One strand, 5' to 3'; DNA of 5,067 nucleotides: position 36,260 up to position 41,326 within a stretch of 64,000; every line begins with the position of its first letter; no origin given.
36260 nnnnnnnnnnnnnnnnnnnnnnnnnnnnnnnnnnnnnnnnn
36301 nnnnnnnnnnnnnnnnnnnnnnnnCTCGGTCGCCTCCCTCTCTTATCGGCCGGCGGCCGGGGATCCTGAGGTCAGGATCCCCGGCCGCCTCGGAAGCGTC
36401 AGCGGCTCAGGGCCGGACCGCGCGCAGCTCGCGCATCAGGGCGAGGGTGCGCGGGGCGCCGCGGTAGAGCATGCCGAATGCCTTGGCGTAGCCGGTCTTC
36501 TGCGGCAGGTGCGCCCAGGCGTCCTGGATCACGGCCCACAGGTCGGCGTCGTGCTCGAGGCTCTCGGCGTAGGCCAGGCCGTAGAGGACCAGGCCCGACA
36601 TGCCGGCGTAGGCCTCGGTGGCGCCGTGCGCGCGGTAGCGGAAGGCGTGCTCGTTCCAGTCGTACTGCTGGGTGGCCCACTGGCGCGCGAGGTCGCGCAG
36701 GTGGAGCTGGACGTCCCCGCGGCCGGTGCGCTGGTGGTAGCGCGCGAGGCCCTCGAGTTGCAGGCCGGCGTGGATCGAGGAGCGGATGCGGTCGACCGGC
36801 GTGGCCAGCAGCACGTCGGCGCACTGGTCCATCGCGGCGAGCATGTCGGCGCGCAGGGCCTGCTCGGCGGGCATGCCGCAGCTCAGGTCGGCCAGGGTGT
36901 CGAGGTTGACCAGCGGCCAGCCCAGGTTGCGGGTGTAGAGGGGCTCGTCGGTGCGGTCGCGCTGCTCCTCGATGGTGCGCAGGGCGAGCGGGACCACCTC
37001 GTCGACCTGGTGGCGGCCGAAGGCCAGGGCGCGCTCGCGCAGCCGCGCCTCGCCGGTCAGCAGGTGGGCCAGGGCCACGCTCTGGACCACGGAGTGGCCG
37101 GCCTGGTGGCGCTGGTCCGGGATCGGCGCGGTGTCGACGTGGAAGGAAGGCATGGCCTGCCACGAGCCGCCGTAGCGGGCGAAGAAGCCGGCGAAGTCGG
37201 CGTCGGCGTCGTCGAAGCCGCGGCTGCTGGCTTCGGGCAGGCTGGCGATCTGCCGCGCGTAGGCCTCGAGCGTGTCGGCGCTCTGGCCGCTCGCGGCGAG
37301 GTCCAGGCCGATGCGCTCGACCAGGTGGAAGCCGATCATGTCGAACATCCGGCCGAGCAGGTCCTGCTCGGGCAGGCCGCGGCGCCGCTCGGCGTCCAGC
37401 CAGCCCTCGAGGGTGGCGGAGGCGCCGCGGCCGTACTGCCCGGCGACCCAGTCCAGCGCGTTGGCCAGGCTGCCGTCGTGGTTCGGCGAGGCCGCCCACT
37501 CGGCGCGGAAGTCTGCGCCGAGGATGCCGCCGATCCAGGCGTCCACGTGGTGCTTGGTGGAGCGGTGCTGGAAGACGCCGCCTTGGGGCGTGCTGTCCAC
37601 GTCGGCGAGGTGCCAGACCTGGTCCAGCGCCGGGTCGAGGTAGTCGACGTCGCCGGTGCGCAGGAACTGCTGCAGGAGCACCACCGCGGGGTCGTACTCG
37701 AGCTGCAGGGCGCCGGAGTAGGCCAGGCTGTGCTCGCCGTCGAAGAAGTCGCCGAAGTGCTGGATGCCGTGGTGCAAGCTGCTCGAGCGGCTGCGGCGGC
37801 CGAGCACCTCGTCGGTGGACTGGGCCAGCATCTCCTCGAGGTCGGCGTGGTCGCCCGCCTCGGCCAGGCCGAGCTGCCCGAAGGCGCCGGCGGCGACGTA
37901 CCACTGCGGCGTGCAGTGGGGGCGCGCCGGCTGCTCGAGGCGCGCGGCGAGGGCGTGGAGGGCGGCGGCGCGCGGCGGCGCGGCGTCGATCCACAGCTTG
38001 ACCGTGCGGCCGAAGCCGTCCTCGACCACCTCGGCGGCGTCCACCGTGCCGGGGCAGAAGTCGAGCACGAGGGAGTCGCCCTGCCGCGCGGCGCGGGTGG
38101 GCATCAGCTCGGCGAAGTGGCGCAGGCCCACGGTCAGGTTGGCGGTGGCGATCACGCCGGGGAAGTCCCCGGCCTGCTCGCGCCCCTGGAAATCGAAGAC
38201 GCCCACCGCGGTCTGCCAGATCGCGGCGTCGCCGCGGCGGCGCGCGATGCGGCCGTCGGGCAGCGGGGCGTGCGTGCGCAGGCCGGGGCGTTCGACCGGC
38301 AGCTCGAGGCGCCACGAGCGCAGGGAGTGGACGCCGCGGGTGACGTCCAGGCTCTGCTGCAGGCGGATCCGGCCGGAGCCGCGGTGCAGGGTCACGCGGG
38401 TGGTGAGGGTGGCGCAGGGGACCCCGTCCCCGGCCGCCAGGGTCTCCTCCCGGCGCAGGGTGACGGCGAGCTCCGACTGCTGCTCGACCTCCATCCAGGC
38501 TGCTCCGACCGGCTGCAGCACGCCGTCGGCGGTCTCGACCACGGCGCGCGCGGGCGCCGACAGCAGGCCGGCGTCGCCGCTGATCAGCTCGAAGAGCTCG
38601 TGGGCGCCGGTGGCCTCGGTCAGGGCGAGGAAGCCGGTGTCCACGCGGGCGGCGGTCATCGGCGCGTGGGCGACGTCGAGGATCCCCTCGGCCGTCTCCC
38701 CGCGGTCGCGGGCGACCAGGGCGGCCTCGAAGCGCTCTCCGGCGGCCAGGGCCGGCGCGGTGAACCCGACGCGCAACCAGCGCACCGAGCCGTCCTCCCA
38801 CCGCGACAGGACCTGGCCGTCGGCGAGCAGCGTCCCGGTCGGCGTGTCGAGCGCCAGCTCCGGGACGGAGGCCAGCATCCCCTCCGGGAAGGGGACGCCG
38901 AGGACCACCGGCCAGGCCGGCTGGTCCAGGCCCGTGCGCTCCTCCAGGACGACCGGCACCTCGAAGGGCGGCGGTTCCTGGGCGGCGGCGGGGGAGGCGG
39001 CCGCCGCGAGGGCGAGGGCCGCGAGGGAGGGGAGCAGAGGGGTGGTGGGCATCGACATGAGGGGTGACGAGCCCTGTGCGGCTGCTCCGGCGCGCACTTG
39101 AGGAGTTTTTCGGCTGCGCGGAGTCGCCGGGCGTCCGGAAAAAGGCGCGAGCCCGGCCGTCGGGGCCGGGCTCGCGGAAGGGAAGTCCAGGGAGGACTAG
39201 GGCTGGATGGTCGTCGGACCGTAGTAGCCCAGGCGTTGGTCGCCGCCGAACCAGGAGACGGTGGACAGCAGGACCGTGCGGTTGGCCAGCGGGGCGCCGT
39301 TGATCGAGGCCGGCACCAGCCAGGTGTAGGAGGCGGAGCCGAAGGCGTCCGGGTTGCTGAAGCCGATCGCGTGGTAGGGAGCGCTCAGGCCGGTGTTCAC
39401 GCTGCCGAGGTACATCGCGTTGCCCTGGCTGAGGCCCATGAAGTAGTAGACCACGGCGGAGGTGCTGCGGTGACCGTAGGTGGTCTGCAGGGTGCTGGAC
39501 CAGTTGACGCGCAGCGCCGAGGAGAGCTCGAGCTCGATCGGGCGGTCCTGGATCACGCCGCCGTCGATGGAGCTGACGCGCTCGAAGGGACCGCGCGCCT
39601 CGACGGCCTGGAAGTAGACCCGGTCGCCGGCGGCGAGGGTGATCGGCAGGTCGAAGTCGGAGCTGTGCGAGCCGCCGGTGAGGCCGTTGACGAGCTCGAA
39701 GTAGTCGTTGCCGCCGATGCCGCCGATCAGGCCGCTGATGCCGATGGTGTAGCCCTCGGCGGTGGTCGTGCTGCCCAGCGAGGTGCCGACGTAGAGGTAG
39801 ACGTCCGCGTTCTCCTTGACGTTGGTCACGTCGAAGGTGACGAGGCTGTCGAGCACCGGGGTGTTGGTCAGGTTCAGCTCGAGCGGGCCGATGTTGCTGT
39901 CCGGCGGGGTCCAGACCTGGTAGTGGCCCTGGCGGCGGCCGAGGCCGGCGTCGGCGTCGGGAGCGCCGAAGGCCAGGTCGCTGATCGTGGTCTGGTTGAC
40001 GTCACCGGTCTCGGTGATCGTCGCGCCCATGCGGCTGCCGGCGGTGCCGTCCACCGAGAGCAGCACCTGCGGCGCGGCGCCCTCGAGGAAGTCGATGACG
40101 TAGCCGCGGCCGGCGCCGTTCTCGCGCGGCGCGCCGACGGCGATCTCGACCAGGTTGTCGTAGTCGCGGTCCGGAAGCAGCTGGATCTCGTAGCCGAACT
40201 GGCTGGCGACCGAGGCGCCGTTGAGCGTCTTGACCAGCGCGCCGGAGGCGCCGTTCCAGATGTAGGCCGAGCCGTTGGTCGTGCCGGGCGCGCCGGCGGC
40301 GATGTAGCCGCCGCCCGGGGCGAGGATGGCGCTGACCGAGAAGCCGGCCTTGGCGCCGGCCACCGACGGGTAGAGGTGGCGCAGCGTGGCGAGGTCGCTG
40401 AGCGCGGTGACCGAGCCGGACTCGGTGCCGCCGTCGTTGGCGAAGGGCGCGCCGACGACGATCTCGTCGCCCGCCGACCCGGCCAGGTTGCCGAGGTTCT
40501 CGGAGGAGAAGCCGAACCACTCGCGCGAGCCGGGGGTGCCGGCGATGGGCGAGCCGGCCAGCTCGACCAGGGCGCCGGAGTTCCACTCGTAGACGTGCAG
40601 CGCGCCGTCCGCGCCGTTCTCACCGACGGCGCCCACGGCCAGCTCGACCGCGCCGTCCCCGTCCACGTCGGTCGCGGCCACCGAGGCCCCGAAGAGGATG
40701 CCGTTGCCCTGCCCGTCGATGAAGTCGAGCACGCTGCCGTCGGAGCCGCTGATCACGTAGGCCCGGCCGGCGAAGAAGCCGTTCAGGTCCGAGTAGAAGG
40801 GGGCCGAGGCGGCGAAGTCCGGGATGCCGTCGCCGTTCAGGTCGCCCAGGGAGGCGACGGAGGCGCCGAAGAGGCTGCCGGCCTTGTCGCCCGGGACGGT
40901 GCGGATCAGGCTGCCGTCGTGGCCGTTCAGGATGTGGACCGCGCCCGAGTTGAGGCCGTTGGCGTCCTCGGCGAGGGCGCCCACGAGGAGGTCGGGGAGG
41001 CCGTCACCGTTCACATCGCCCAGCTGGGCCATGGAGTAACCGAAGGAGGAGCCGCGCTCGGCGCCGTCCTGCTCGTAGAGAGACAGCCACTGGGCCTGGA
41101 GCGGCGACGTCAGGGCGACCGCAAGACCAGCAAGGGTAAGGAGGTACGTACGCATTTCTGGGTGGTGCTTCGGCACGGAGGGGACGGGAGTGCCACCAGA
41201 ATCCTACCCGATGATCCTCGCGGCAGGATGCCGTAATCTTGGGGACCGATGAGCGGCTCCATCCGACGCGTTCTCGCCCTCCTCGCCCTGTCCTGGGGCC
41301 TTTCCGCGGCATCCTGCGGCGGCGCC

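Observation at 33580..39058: Tandem pair of ~900-aa secreted paralogues of unknown function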

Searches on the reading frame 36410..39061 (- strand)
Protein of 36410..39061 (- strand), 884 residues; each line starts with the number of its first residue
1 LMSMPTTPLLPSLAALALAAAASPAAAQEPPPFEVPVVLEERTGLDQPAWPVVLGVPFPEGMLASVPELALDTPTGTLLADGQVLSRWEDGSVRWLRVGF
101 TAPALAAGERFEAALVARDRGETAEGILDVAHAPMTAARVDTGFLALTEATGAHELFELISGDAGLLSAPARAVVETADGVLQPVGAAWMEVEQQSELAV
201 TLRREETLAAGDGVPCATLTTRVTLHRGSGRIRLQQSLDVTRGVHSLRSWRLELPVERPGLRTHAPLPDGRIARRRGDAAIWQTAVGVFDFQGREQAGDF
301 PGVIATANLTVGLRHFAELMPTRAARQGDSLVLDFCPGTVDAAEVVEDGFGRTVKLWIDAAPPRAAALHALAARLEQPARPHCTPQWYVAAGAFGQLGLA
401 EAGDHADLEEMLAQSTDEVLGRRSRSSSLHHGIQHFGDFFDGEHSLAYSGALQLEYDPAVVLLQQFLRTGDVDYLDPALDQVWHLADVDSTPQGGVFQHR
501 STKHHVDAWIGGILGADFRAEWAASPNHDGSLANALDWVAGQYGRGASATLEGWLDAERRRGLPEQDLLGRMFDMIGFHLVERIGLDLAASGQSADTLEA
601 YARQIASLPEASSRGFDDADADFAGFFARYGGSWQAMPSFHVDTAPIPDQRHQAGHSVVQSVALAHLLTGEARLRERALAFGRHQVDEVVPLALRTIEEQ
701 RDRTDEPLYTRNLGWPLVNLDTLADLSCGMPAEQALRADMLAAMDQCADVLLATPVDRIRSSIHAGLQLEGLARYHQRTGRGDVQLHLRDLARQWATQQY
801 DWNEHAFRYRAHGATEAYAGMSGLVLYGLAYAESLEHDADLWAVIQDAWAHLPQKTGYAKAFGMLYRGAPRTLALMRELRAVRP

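Call 4: search_protein_families(library=pfam, proteins=[window:36410-39061:-], max_evalue=1)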
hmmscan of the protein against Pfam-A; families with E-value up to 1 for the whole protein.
window:36410-39061:- (884 aa): 1 family
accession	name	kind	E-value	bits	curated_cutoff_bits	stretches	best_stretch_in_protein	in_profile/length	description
PF19501.5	PcRGLX_1st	-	0.00046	20.4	22.1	1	52-96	19-64/83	PcRGLX-like N-terminal RIFT barrel domain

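Call 5: search_protein_families(library=ncbifam, proteins=[window:36410-39061:-], max_evalue=1)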
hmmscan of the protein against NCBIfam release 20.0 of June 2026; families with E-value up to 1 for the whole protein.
window:36410-39061:- (884 aa): 0 families

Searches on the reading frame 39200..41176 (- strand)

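Call 14: search_protein_families(library=pfam, proteins=[window:39200-41176:-], max_evalue=0.001)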
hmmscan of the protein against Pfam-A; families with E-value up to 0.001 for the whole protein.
window:39200-41176:- (659 aa): 2 families
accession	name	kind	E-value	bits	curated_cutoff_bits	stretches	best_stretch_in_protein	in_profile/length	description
PF01839.29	FG-GAP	-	3.8e-28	97.3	22.1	3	45-83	1-37/37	FG-GAP repeat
PF13517.12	FG-GAP_3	-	2.6e-07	31.6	26.9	1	54-122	1-60/61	FG-GAP-like repeat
